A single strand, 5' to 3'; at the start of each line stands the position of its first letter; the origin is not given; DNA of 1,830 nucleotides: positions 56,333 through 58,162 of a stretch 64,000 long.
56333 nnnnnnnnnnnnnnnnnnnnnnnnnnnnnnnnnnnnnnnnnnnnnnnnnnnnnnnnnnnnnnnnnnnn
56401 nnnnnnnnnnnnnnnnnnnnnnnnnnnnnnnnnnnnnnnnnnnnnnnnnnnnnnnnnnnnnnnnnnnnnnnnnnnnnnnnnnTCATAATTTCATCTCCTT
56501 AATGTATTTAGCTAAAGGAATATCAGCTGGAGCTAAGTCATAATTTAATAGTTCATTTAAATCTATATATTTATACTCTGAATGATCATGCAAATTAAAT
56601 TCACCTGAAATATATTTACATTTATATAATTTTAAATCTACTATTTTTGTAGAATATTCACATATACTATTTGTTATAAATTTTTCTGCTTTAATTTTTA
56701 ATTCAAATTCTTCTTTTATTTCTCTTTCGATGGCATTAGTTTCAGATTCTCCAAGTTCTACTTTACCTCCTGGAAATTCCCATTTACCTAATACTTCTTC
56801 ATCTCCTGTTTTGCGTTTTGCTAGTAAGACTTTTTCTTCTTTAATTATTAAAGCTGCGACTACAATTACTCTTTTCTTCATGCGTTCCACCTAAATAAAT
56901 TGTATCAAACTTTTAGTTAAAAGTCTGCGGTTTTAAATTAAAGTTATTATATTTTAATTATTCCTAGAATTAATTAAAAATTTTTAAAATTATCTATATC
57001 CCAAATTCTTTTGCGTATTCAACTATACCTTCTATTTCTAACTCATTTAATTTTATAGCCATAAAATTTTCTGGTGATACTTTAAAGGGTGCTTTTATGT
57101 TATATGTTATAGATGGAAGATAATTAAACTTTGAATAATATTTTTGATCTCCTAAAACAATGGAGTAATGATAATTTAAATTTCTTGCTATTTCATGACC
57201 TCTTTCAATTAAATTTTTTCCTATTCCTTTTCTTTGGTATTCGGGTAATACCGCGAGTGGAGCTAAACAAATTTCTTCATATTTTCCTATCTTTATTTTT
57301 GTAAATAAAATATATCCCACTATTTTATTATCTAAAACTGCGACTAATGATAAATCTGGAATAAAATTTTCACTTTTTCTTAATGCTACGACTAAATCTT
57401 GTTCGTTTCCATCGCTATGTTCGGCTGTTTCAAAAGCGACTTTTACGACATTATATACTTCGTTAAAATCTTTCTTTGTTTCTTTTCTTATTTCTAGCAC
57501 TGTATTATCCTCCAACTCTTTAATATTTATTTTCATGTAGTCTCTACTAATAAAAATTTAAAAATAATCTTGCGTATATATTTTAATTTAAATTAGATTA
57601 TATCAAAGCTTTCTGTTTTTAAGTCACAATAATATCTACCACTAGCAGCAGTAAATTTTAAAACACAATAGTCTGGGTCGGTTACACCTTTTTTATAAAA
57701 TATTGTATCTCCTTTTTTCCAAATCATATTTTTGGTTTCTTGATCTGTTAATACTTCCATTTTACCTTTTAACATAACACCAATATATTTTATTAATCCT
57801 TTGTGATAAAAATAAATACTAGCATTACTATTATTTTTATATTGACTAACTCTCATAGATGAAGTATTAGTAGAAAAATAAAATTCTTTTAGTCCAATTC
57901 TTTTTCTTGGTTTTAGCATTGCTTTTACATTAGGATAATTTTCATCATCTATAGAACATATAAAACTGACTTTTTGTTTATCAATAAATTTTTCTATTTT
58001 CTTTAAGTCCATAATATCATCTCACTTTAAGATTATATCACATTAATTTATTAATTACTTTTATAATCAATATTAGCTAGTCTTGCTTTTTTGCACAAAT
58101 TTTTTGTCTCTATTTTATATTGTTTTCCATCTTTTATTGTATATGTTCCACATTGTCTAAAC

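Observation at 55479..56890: NUDIX hydrolase translationally coupled to a PUA/EVE-like-HNH nuclease: candidate two-gene modification-dependent defence module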

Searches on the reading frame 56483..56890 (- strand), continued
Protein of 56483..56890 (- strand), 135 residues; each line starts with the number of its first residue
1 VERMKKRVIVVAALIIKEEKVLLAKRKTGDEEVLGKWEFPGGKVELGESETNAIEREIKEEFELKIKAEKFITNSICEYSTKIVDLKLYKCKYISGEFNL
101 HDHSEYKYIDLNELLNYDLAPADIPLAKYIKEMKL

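Call 45: get_annotated_region(hit=H3, flank=4000)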
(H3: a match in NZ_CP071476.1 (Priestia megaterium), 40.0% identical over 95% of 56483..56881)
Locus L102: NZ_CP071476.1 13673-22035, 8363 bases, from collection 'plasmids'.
description: Priestia megaterium strain H2 plasmid punamed10, complete sequence
organism: Priestia megaterium (NCBI taxid 1404)
taxonomy: Bacteria; Bacillota; Bacilli; Bacillales; Bacillaceae; Priestia; Priestia megaterium
host: -; source: whole organism,Hypersaline environment; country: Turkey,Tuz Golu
typing (MOB-suite, as given by PLSDB): non-mobilizable; replicon rep_cluster_385
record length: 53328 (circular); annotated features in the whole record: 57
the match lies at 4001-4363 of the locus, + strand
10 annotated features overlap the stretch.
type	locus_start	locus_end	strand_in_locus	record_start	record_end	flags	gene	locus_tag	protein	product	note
CDS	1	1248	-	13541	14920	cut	gdhA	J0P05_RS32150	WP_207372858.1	NADP-specific glutamate dehydrogenase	GO:0006520 - amino acid metabolic process [Evidence IEA]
CDS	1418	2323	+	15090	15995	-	-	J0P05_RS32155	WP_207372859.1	LysR family transcriptional regulator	-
CDS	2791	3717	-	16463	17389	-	-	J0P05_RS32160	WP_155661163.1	HNH endonuclease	-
CDS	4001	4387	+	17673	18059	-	-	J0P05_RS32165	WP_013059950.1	(deoxy)nucleoside triphosphate pyrophosphohydrolase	-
CDS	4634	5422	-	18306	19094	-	-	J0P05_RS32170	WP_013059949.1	ABC-2 transporter permease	-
CDS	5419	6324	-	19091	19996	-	-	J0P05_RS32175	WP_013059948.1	ABC transporter ATP-binding protein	-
CDS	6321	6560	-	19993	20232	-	-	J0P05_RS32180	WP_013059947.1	PLD nuclease N-terminal domain-containing protein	-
CDS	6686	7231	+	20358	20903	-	-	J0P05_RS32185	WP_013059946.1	transcriptional regulator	-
CDS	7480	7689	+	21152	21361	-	-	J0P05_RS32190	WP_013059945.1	YolD-like family protein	-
CDS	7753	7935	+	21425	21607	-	-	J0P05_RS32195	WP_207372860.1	hypothetical protein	-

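Call 46: get_annotated_region(hit=H9, flank=4000)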
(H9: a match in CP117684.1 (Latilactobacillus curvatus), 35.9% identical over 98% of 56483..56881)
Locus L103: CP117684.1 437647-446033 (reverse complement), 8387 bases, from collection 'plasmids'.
description: Latilactobacillus curvatus strain curvatus plasmid p1_CACC879, complete sequence
organism: Latilactobacillus curvatus (NCBI taxid 28038)
taxonomy: Bacteria; Bacillota; Bacilli; Lactobacillales; Lactobacillaceae; Latilactobacillus; Latilactobacillus curvatus
host: -; source: Pig,Single cell,feces; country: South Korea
typing (MOB-suite, as given by PLSDB): mobilizable; relaxase MOBP
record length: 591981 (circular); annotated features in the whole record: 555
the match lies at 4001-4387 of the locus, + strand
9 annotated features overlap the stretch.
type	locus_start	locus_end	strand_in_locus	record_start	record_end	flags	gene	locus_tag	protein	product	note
CDS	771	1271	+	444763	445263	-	-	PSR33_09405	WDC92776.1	hypothetical protein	-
CDS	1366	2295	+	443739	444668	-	-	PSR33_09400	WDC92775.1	IS30-like element ISLpl1 family transposase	-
CDS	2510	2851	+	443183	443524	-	-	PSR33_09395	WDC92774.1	AAA family ATPase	-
CDS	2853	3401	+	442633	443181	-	-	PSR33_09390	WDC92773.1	hypothetical protein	-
CDS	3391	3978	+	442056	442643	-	-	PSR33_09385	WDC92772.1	AAA family ATPase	-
CDS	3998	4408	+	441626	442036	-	-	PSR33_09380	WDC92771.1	(deoxy)nucleoside triphosphate pyrophosphohydrolase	-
CDS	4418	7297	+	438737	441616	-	-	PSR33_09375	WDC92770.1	DEAD/DEAH box helicase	-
CDS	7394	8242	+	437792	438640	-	-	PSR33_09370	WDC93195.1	sialate O-acetylesterase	-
CDS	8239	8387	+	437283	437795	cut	-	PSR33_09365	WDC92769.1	PadR family transcriptional regulator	-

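Call 47: get_annotated_region(hit=H12, flank=4000)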
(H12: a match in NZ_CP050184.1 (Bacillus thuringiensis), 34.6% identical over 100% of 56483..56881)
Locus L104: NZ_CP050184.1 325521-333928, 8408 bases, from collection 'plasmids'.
description: Bacillus thuringiensis strain HER1410 plasmid pLUSID1, complete sequence
organism: Bacillus thuringiensis (NCBI taxid 1428)
taxonomy: Bacteria; Bacillota; Bacilli; Bacillales; Bacillaceae; Bacillus; Bacillus thuringiensis
host: -; source: cell culture; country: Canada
typing (MOB-suite, as given by PLSDB): non-mobilizable; replicon rep_cluster_125,rep_cluster_1721
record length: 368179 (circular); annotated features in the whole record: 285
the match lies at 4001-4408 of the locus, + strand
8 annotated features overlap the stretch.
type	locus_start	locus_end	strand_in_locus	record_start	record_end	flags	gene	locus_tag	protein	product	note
CDS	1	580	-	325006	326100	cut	-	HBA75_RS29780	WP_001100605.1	Rap family tetratricopeptide repeat protein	-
CDS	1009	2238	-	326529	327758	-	-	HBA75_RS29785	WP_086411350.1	IS110 family transposase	-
CDS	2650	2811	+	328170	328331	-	-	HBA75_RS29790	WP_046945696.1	M4 family metallopeptidase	-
CDS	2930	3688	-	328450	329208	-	-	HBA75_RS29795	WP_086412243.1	protein TolA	-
CDS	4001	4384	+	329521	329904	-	-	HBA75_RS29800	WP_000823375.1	(deoxy)nucleoside triphosphate pyrophosphohydrolase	-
CDS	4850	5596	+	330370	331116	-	-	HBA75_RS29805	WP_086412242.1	zeta toxin family protein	-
CDS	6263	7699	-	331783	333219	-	-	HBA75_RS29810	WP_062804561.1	IS4 family transposase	-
CDS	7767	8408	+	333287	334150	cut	-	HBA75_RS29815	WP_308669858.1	HNH endonuclease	-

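Call 48: get_annotated_region(hit=H21, flank=4000)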
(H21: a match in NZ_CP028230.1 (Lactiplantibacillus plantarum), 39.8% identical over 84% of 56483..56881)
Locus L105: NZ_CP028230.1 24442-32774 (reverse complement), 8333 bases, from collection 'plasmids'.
description: Lactiplantibacillus plantarum strain SRCM101222 plasmid unnamed1, complete sequence
organism: Lactiplantibacillus plantarum (NCBI taxid 1590)
taxonomy: Bacteria; Bacillota; Bacilli; Lactobacillales; Lactobacillaceae; Lactiplantibacillus; Lactiplantibacillus plantarum
host: -; source: cell culture,young radish kimchi; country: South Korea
typing (MOB-suite, as given by PLSDB): mobilizable; replicon rep_cluster_1607; relaxase MOBQ
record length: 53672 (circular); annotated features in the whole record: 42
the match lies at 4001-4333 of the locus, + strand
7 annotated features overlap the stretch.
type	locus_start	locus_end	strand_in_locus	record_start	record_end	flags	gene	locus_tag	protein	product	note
CDS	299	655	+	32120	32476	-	-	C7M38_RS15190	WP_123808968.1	hypothetical protein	-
CDS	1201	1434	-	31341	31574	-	-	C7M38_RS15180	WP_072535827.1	hypothetical protein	-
CDS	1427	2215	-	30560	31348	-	-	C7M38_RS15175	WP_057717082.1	ParA family protein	-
CDS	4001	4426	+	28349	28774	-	-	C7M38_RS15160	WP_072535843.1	(deoxy)nucleoside triphosphate pyrophosphohydrolase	-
CDS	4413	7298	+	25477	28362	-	-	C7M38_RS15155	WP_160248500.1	DEAD/DEAH box helicase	-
CDS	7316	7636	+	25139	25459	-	-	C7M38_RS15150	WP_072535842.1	nucleotide pyrophosphohydrolase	-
CDS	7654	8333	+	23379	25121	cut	-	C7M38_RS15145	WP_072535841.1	DNA/RNA helicase domain-containing protein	-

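Call 49: search_protein_families(library=pfam, proteins=[L103:4418-7297:+, L105:4413-7298:+, L102:2791-3717:-, L101:5694-7502:-], max_evalue=0.01)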
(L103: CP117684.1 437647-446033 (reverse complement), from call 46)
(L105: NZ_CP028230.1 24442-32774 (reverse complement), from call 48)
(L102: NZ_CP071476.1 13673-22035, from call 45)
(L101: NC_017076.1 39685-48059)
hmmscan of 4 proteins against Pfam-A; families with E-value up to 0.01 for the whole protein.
L103:4418-7297:+ (959 aa): 7 families
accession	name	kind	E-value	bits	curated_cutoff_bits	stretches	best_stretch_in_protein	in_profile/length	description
PF11907.13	DUF3427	-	3.2e-82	276.4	27.7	1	682-957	1-280/280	Domain of unknown function (DUF3427)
PF04851.21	ResIII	-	2.7e-41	141.7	22.5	1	221-372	2-164/164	Type III restriction enzyme, res subunit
PF00271.37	Helicase_C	-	1.2e-15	58.1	23.5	1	448-543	15-108/110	Helicase conserved C-terminal domain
PF13091.12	PLDc_2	-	1.6e-11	44.6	27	1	73-177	28-132/132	PLD-like domain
PF18766.7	SWI2_SNF2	-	2e-10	41.1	26.7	1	237-410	13-194/221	SWI2/SNF2 ATPase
PF00270.35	DEAD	-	3.9e-06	27.1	26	1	226-372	3-162/167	DEAD/DEAH box helicase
PF09565.16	RE_NgoFVII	-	0.00011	22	23.8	1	102-176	75-151/162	NgoFVII restriction endonuclease N-terminal PLD domain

L105:4413-7298:+ (961 aa): 7 families
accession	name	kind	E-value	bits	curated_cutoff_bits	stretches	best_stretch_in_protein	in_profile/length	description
PF11907.13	DUF3427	-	1.5e-69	234.8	27.7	1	682-956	1-276/280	Domain of unknown function (DUF3427)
PF04851.21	ResIII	-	9.9e-42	143.1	22.5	1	219-372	1-164/164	Type III restriction enzyme, res subunit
PF00271.37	Helicase_C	-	1.4e-16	61.2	23.5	1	452-543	17-108/110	Helicase conserved C-terminal domain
PF13091.12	PLDc_2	-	1.1e-11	45.1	27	1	72-179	26-132/132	PLD-like domain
PF18766.7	SWI2_SNF2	-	3.8e-11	43.5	26.7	1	234-410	11-194/221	SWI2/SNF2 ATPase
PF00270.35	DEAD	-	1.6e-09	38.1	26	1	224-372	2-163/167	DEAD/DEAH box helicase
PF09565.16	RE_NgoFVII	-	6.2e-06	26.1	23.8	1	101-176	73-149/162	NgoFVII restriction endonuclease N-terminal PLD domain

L102:2791-3717:- (308 aa): 2 families
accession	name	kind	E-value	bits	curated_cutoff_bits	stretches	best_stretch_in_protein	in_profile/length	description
PF13391.12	HNH_2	-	6.5e-16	58.4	21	1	209-261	1-66/66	HNH endonuclease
PF01844.29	HNH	-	0.0089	16.6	21.4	0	209-248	1-39/47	HNH endonuclease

L101:5694-7502:- (602 aa): 1 family
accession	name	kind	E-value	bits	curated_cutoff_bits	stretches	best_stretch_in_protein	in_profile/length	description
PF03235.19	GmrSD_N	-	3.2e-31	109.4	33.2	1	14-219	4-197/199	GmrSD restriction endonuclease, N-terminal domain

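Call 60: search_dna_similar(query=window:56483-56881:-, collection=plasmids, mode=protein, max_evalue=1e-10, max_rows=60, rows=best)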
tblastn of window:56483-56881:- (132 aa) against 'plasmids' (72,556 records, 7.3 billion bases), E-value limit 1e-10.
Records with a match: 97; places in all: 104; records where one place covers at least 80% of the query: 97.
Best place of each record, by identity: <60% 97.
By first word of the organism name: Bacillus 65; Priestia 7; Escherichia 4; Klebsiella 4; Sinorhizobium 4; Lactobacillus 2; Selenomonas 1; Paenibacillus 1; Staphylococcus 1; Latilactobacillus 1; and 7 more.
By predicted mobility (MOB-suite, as given by PLSDB): non-mobilizable 86; mobilizable 7; conjugative 4.
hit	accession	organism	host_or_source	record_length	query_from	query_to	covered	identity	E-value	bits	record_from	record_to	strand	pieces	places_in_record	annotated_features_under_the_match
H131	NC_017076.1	Selenomonas ruminantium subsp. lactilytica TAM6421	-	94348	1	127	96%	41.9%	3e-15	77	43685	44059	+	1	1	(deoxy)nucleoside triphosphate pyrophosphohydrolase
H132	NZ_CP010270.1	Paenibacillus polymyxa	-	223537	6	132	96%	41.7%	3e-23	100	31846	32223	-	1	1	NUDIX domain-containing protein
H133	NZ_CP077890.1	Staphylococcus aureus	Homo sapiens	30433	1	127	96%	41.4%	7e-16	79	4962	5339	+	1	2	(deoxy)nucleoside triphosphate pyrophosphohydrolase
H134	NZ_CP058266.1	Priestia megaterium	cell culture,potash salt dump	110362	1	125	95%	40.8%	3e-20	92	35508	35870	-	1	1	(deoxy)nucleoside triphosphate pyrophosphohydrolase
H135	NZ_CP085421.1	Priestia megaterium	single cell,soil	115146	7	125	90%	42.0%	2e-21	95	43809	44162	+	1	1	mutT: 8-oxo-dGTP diphosphatase MutT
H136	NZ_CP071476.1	Priestia megaterium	whole organism,Hypersaline environment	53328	1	125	95%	40.0%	3e-20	92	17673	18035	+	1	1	(deoxy)nucleoside triphosphate pyrophosphohydrolase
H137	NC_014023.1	Priestia megaterium QM B1551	-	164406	1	125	95%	40.0%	3e-20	92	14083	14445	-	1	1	(deoxy)nucleoside triphosphate pyrophosphohydrolase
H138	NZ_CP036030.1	Bacillus mycoides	cell culture,soil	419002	1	127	96%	39.4%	2e-13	73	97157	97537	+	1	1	(deoxy)nucleoside triphosphate pyrophosphohydrolase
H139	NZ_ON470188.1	Bacillus thuringiensis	-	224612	1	122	92%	40.2%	6e-16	80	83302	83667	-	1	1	(deoxy)nucleoside triphosphate pyrophosphohydrolase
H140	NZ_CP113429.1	Bacillus cereus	cell culture,petroleum sludge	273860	1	122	92%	40.2%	6e-16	80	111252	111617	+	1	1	(deoxy)nucleoside triphosphate pyrophosphohydrolase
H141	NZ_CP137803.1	Priestia megaterium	Bacillus megaterium assembly,Arshan ...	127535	1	128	97%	37.5%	2e-21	95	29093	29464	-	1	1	mutT: 8-oxo-dGTP diphosphatase MutT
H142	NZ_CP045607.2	Bacillus cereus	Whole organism,soil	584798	1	130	98%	36.9%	2e-15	78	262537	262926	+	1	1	(deoxy)nucleoside triphosphate pyrophosphohydrolase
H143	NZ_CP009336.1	Bacillus thuringiensis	-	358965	1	122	92%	38.5%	7e-16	79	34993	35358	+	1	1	(deoxy)nucleoside triphosphate pyrophosphohydrolase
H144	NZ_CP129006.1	Bacillus cereus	cattle,Isolated from the spleen of ...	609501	1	130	98%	36.2%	3e-17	84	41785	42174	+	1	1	(deoxy)nucleoside triphosphate pyrophosphohydrolase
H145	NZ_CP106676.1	Bacillus cereus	cell culture,soil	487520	1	130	98%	36.2%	1e-15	79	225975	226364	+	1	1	(deoxy)nucleoside triphosphate pyrophosphohydrolase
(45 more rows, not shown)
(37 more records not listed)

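Call 63: search_protein_families(library=padloc, proteins=[L100:4962-5354:+, L103:3998-4408:+, L102:4001-4387:+], max_evalue=0.001)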
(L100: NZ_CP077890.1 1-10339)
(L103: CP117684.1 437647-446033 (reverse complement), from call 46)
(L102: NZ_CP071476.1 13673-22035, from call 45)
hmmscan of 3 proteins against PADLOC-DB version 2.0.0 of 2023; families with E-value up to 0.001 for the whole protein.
L100:4962-5354:+ (130 aa): 1 family
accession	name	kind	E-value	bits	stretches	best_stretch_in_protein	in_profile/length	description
PDLC04899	PDC-S07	-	2.8e-55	183.6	1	1-128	3-130/135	-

L103:3998-4408:+ (136 aa): 1 family
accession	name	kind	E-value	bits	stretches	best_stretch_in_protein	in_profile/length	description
PDLC04899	PDC-S07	-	2.3e-46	154.8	1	1-128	3-131/135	-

L102:4001-4387:+ (128 aa): 1 family
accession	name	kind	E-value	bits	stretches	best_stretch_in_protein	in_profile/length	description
PDLC04899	PDC-S07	-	1.2e-48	162.2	1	2-126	7-131/135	-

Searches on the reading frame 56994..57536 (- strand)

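Call 3: search_protein_families(library=pfam, proteins=[window:56994-57536:-], max_evalue=0.1)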
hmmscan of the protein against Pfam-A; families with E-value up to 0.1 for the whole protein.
window:56994-57536:- (180 aa): 5 families
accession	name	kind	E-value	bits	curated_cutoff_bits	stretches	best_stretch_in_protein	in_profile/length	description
PF00583.31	Acetyltransf_1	-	9e-12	45.7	20.7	1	58-128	27-98/116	Acetyltransferase (GNAT) family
PF13508.13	Acetyltransf_7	-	1.7e-10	41.6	27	1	64-139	6-82/84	Acetyltransferase (GNAT) domain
PF13673.13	Acetyltransf_10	-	5.9e-06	26.7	23.6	1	64-132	34-96/128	Acetyltransferase (GNAT) domain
PF13527.13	Acetyltransf_9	-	3.4e-05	24.3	25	1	15-139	1-124/127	Acetyltransferase (GNAT) domain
PF01853.24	MOZ_SAS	-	0.00013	22.1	32.2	1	70-119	62-108/180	MOZ/SAS family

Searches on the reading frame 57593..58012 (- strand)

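Call 3: search_protein_families(library=pfam, proteins=[window:57593-58012:-], max_evalue=0.1)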
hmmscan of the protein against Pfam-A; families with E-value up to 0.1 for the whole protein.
window:57593-58012:- (139 aa): 4 families
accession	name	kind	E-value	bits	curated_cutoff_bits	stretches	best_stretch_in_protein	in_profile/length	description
PF01243.27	PNPOx_N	-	1.6e-13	51.5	28.1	1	4-129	3-120/120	Pyridoxamine 5'-phosphate oxidase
PF16242.11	Pyrid_ox_like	-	2.4e-13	50.3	28.8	1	3-128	3-125/149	Pyridoxamine 5'-phosphate oxidase like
PF05899.18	Cupin_3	-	0.066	13.4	23.5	1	79-110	30-60/74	EutQ-like cupin domain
PF02434.22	Fringe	-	0.092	12.5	21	1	5-35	78-107/250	Fringe-like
